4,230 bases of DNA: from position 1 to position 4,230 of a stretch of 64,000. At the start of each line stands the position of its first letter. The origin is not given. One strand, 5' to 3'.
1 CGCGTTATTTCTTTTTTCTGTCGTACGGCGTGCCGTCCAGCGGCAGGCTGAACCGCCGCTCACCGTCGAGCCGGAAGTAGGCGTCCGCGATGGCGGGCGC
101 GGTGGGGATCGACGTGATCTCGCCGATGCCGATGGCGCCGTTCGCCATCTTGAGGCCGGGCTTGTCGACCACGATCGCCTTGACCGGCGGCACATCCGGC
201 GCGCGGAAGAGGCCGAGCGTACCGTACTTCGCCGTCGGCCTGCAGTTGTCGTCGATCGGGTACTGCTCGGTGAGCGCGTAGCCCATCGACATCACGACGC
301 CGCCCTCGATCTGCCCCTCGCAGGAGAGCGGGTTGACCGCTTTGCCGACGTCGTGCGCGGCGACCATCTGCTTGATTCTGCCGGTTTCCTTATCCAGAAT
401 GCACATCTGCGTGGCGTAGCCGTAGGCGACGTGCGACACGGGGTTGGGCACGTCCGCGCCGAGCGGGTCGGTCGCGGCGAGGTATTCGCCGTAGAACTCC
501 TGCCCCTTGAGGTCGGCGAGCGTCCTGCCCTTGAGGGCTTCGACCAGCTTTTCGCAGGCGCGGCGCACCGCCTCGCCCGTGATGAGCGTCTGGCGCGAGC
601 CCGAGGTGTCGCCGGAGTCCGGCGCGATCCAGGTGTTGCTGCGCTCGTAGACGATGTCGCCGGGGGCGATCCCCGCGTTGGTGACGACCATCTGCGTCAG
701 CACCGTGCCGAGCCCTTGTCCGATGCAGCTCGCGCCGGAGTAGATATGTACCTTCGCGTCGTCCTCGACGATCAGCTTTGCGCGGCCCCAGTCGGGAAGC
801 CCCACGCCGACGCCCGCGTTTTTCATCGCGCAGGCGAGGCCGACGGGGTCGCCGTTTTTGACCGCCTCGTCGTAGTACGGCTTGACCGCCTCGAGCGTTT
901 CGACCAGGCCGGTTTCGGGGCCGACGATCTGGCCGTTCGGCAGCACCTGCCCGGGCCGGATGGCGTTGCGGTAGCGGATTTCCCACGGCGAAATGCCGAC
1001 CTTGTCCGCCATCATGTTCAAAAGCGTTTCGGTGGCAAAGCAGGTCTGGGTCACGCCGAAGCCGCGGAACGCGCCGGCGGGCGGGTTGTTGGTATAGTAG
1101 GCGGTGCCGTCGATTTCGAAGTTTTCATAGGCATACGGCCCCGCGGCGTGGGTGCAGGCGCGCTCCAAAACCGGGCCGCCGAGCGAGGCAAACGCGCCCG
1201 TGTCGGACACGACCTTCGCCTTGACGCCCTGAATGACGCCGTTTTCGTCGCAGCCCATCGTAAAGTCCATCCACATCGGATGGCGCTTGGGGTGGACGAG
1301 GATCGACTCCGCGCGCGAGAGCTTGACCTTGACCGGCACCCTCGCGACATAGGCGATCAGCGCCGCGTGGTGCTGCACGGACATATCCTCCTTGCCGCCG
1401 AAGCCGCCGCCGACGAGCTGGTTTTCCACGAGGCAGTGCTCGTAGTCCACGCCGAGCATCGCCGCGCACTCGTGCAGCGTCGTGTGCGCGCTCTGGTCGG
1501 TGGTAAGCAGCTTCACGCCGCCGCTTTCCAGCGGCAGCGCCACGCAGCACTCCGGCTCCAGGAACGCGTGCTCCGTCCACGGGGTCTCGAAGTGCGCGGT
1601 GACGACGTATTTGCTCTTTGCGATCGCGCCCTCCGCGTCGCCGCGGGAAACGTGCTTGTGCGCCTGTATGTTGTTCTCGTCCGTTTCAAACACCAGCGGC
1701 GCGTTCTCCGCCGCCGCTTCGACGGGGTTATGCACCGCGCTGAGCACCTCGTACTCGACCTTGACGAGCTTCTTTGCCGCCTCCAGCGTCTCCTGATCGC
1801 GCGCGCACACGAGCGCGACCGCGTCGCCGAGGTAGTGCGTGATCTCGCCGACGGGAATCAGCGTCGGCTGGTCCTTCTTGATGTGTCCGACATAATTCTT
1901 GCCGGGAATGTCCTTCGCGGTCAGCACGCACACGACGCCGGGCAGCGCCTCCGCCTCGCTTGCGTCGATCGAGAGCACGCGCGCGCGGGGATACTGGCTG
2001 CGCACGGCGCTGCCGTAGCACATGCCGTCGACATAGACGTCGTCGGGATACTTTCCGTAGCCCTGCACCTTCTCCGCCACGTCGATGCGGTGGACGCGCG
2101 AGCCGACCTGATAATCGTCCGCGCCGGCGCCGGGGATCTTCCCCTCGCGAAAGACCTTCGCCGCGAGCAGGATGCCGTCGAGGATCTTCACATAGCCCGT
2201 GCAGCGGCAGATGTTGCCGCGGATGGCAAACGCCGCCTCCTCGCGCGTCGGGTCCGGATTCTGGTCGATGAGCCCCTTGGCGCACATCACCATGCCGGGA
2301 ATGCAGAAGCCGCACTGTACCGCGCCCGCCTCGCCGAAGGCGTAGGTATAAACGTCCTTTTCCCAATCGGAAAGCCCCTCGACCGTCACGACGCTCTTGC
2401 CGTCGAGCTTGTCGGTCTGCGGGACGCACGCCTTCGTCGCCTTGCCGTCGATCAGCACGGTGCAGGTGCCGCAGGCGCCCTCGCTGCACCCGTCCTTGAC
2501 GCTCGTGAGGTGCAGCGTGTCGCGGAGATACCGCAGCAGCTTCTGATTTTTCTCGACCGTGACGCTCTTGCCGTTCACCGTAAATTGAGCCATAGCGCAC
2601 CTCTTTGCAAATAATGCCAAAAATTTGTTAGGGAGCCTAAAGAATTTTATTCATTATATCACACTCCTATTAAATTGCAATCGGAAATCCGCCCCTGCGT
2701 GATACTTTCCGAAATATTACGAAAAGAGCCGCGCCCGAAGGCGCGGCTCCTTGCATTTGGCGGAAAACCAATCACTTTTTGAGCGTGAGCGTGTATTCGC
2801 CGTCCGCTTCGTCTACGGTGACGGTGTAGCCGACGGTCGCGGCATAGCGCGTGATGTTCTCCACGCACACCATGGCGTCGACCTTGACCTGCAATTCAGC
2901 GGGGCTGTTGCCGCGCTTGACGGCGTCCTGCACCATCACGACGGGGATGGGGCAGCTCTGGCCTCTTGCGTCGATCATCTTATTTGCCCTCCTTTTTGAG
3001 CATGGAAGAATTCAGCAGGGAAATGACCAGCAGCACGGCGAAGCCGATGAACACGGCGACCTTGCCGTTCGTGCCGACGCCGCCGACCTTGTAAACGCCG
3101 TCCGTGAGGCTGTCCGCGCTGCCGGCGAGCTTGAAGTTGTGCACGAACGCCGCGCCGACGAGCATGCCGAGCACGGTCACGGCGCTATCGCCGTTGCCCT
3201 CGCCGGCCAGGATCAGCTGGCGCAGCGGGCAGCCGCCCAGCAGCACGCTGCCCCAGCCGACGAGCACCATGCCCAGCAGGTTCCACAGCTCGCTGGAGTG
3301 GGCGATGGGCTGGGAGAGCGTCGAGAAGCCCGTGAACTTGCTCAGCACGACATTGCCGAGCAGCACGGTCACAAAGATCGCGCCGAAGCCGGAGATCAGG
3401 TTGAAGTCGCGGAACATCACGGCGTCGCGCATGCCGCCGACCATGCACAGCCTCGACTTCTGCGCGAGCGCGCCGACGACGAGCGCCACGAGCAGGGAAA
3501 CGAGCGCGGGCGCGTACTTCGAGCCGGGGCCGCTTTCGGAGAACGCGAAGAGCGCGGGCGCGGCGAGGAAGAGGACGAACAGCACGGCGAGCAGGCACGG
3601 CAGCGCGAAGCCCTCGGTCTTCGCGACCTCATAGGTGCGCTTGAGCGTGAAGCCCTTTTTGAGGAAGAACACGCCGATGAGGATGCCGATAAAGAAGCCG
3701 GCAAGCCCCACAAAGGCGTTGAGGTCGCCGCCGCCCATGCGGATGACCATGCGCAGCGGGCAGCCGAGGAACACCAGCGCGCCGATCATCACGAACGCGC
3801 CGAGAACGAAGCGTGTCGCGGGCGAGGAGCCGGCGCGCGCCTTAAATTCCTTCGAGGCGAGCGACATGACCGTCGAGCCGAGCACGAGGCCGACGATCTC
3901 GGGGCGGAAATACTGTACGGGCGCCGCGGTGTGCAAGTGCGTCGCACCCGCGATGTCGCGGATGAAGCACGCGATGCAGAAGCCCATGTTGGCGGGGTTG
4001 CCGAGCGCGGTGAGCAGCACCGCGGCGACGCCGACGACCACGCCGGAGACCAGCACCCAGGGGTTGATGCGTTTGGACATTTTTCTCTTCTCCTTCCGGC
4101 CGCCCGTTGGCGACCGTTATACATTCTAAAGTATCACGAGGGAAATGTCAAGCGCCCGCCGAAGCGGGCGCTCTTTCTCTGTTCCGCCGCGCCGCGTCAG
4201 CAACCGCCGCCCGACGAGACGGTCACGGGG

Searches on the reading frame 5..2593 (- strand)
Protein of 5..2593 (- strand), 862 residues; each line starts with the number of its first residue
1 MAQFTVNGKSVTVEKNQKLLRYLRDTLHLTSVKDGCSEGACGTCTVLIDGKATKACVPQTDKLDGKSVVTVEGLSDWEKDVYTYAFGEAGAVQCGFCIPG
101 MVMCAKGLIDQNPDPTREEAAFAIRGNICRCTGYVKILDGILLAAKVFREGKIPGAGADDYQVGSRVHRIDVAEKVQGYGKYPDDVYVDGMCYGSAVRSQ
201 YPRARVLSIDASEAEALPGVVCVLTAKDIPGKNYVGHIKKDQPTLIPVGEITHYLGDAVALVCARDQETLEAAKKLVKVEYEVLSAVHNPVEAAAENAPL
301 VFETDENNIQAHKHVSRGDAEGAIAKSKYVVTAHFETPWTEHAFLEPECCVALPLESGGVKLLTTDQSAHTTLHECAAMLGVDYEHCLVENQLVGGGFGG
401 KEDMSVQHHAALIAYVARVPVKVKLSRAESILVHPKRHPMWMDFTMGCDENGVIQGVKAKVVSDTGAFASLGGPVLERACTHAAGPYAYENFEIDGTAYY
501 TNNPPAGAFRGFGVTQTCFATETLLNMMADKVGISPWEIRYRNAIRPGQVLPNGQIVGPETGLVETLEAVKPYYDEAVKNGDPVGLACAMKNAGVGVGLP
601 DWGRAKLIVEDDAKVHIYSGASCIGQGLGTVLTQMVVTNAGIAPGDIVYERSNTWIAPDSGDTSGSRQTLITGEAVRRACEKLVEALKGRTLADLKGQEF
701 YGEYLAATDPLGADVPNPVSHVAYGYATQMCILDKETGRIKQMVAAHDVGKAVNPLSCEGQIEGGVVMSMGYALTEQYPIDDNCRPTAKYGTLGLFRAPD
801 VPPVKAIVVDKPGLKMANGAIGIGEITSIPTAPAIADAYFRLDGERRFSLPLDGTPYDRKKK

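Call 5: search_protein_families(library=pfam, proteins=[window:5-2593:-])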
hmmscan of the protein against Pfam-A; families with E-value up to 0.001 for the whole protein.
window:5-2593:- (862 aa): 6 families
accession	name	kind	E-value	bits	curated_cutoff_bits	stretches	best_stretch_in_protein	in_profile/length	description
PF02738.23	MoCoBD_1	-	5.1e-69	232.5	27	1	303-544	3-244/244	Molybdopterin cofactor-binding domain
PF20256.3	MoCoBD_2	-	5.6e-39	134.8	27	2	584-688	27-133/283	Molybdopterin cofactor-binding domain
PF01315.27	Ald_Xan_dh_C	-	1.3e-27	96.7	31.3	1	178-284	2-109/110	Aldehyde oxidase and xanthine dehydrogenase, a/b hammerhead domain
PF01799.25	Fer2_2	-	7.7e-25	87.3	30.3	1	70-141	1-74/75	[2Fe-2S] binding domain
PF00111.32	Fer2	-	2.2e-07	31.2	21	1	4-52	1-52/77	2Fe-2S iron-sulfur cluster binding domain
PF13085.11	Fer2_3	-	3.9e-07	30.5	27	1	31-75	47-90/107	2Fe-2S iron-sulfur cluster binding domain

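Call 6: search_protein_families(library=ncbifam, proteins=[window:5-2593:-], max_evalue=0.01)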
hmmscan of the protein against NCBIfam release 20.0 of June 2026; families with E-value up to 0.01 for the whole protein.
window:5-2593:- (862 aa): 26 families (the best 25 are shown)
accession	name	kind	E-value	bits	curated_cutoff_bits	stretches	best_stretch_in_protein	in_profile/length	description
TIGR03311.1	Se_dep_XDH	equivalog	0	1257.9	830.45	1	3-859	2-848/848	selenium-dependent xanthine dehydrogenase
NF045668.1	pterin_aldehy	equivalog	3.4e-141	472.2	1100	1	4-851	5-894/905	molybdopterin-dependent aldehyde oxidoreductase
TIGR03196.1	pucD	equivalog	1.9e-133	446.5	783.65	2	164-691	4-546/763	xanthine dehydrogenase subunit D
NF007426.0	PRK09970.1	equivalog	7.1e-110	368.2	916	2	162-685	5-546/761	xanthine dehydrogenase molybdenum-binding subunit XdhA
NF043082.1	XdhA_XDHase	equivalog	1.7e-109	367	780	2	163-685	1-543/758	xanthine dehydrogenase subunit XdhA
TIGR03194.1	4hydrxCoA_A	equivalog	3.1e-99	333.4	994.55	2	168-687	2-529/746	4-hydroxybenzoyl-CoA reductase subunit alpha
TIGR02965.1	xanthine_xdhB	equivalog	1.3e-81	274.9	849.5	2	173-687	11-532/758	xanthine dehydrogenase molybdopterin binding subunit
NF041018.1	glyceraldDH_alpha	equivalog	6.4e-79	266.2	790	2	163-689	3-545/741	glyceraldehyde dehydrogenase subunit alpha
TIGR03313.1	Se_sel_red_Mo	hypoth_equivalog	7.6e-64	215.8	1101.9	3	4-303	1-312/951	molybdopterin-dependent oxidoreductase Mo/Fe-S-binding subunit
NF040766.1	CODH_aero_grp5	exception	1.2e-59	202.3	950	2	162-685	4-551/785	aerobic carbon-monoxide dehydrogenase large subunit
TIGR02969.1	mam_aldehyde_ox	subfamily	1.8e-53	181.4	1912.3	2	163-688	576-1103/1330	aldehyde oxidase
TIGR02416.1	CO_dehy_Mo_lg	equivalog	5.7e-52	176.9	991.15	3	176-550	6-400/770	aerobic carbon-monoxide dehydrogenase large subunit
NF041671.1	peri_hyde_PaoC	equivalog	6.8e-52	176.8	1180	2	163-702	18-548/735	aldehyde oxidoreductase molybdenum-binding subunit PaoC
TIGR03193.1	4hydroxCoAred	equivalog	5.4e-41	140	257.8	1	4-144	4-147/148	4-hydroxybenzoyl-CoA reductase subunit gamma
NF043084.2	XdhC_XDHase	equivalog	4.5e-40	136.6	217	1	3-141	4-146/151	xanthine dehydrogenase subunit XdhC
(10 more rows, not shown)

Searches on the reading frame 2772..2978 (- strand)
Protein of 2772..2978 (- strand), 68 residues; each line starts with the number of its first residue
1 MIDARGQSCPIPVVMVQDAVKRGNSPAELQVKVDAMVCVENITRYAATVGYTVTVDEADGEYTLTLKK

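Call 5: search_protein_families(library=pfam, proteins=[window:2772-2978:-])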
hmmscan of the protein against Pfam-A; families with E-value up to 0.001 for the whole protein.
window:2772-2978:- (68 aa): 1 family
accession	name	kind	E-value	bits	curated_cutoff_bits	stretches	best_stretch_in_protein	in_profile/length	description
PF01206.22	TusA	-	2.8e-17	62.7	28.6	1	2-68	3-70/70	Sulfurtransferase TusA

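Call 6: search_protein_families(library=ncbifam, proteins=[window:2772-2978:-], max_evalue=0.01)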
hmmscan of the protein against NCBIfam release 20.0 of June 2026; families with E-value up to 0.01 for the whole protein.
window:2772-2978:- (68 aa): 4 families
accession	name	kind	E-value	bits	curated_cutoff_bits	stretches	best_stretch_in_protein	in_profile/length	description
TIGR03527.1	selenium_YedF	equivalog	1.6e-13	50.9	110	1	2-65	1-64/194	sulfurtransferase-like selenium metabolism protein YedF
NF041048.1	TusA_like_YeeD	exception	4.5e-06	26.3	147.5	1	3-68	5-72/72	thiosulfate utilization sulfurtransferase TsuB/YeeD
NF008242.0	PRK11018.1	equivalog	3.4e-05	23.4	79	1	2-60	11-69/78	sulfurtransferase-like selenium metabolism protein YedF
NF001423.0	PRK00299.1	equivalog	0.00054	19.7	78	1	2-55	12-65/82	sulfurtransferase TusA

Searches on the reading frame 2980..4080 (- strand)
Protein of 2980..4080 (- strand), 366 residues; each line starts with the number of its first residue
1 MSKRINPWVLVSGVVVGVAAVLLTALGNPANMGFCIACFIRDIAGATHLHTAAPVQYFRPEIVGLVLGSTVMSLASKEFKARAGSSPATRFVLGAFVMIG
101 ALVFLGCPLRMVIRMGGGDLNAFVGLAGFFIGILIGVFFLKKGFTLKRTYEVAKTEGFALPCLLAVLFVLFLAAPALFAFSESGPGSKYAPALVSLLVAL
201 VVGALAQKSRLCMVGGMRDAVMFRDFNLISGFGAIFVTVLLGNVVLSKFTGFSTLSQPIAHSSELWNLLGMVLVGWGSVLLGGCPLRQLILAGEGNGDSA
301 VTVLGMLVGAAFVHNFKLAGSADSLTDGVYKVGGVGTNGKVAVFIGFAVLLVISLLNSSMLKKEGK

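Call 5: search_protein_families(library=pfam, proteins=[window:2980-4080:-])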
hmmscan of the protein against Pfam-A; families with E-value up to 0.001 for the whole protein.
window:2980-4080:- (366 aa): 1 family
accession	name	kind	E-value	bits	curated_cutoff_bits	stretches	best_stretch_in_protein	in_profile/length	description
PF04143.19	Sulf_transp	-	3.5e-21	76.5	27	2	208-353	1-145/310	Sulphur transport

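Call 6: search_protein_families(library=ncbifam, proteins=[window:2980-4080:-], max_evalue=0.01)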
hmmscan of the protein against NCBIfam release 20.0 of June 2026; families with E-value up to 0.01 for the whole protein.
window:2980-4080:- (366 aa): 3 families
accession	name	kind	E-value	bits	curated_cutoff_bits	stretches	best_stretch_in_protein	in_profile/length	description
TIGR04112.1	seleno_YedE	equivalog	1.2e-146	488.2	200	1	9-354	2-336/337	YedE family putative selenium transporter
NF052577.1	ThSTportTsuASprch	equivalog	1.1e-10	41.4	400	2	194-310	4-117/330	thiosulfate transporter TsuA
NF041049.1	thio_trans_TsuA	exception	1.1e-05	24.7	645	1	193-355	5-164/348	thiosulfate utilization transporter TsuA/YeeE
